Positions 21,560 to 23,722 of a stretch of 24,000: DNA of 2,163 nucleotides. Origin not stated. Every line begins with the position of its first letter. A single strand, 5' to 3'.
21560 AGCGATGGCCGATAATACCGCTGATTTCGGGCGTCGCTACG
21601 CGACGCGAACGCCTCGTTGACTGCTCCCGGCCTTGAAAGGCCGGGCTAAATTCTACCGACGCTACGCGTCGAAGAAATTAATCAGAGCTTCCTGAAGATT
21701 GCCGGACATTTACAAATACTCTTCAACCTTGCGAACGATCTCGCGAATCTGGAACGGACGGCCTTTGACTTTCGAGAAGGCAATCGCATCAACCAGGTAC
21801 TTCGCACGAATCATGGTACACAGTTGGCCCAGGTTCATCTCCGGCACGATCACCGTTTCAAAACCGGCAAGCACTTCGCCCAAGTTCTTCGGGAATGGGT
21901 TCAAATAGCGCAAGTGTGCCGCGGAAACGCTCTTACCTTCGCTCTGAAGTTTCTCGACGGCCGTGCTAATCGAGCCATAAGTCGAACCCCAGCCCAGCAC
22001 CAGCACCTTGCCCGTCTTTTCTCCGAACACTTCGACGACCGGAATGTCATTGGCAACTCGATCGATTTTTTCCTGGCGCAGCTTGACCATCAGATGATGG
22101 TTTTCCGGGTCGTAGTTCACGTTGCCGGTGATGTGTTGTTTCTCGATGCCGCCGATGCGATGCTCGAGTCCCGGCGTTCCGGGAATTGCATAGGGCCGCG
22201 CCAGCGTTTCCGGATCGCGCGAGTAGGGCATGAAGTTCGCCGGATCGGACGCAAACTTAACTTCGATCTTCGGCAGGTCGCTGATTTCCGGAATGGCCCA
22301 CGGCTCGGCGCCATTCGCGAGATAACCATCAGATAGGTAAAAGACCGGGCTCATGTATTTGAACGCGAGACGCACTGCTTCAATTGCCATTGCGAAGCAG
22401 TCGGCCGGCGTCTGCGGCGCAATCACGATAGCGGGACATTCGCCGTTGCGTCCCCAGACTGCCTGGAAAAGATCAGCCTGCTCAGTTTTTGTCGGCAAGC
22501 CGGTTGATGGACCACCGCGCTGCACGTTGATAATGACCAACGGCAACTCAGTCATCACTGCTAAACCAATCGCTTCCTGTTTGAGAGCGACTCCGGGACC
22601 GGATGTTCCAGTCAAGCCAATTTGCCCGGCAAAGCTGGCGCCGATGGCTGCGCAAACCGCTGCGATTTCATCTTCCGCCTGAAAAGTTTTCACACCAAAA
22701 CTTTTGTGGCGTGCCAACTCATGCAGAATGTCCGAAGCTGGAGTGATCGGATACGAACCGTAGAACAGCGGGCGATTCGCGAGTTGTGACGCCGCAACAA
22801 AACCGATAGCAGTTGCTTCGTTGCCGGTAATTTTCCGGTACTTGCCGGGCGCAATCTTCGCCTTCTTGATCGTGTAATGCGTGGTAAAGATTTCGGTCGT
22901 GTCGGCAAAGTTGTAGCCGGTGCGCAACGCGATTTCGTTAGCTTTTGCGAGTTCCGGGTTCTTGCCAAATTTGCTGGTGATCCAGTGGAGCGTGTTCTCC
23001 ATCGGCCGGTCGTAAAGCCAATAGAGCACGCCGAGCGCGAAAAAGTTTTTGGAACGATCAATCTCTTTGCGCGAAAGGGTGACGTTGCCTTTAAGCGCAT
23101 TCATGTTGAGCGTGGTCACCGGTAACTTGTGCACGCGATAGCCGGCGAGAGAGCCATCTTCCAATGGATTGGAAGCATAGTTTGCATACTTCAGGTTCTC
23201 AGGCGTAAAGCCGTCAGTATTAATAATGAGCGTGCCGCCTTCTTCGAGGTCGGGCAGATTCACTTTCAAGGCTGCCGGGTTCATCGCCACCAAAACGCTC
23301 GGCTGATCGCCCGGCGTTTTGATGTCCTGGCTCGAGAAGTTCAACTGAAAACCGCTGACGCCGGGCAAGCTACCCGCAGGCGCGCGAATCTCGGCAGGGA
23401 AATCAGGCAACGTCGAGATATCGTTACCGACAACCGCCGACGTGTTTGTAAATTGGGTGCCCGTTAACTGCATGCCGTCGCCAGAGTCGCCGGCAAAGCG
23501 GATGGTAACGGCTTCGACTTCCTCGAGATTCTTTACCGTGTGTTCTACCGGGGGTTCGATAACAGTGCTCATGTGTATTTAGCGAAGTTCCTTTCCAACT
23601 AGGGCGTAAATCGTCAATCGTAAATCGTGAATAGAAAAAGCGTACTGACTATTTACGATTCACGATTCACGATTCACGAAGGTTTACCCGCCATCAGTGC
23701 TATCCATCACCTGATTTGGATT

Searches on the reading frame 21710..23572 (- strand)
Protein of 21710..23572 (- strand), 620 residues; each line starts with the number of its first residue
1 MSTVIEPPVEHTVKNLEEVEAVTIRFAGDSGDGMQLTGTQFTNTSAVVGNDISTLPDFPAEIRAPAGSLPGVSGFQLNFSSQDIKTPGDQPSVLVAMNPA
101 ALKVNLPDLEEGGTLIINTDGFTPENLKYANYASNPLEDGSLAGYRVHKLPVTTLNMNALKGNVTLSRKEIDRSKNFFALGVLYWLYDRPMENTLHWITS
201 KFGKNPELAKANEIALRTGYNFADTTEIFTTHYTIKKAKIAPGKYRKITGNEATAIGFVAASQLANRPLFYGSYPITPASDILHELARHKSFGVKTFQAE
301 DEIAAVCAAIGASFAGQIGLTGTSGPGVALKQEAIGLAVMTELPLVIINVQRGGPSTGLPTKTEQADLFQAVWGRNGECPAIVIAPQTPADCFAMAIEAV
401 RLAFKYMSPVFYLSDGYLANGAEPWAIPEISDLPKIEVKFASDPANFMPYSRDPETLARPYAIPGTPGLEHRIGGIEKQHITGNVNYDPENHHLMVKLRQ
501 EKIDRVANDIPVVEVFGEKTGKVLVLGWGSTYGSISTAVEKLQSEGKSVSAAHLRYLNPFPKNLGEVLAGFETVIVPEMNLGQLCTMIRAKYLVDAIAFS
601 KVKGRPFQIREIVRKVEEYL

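Call 98: search_protein_families(library=pfam, proteins=[window:21710-23572:-], max_evalue=0.001)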
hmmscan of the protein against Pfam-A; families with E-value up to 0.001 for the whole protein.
window:21710-23572:- (620 aa): 4 families
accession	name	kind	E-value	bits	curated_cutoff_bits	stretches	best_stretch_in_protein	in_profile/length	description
PF01855.24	POR_N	-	5.5e-54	183.8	27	1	267-478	7-218/231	Pyruvate flavodoxin/ferredoxin oxidoreductase, thiamine diP-bdg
PF01558.24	POR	-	6.4e-23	82.2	27.4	1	31-220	2-172/173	Pyruvate ferredoxin/flavodoxin oxidoreductase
PF17147.9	PFOR_II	-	8.8e-09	36.1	27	1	523-609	3-99/102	Pyruvate:ferredoxin oxidoreductase core domain II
PF02776.23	TPP_enzyme_N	-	0.00092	19.4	26.8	0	275-364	23-110/119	Thiamine pyrophosphate enzyme, N-terminal TPP binding domain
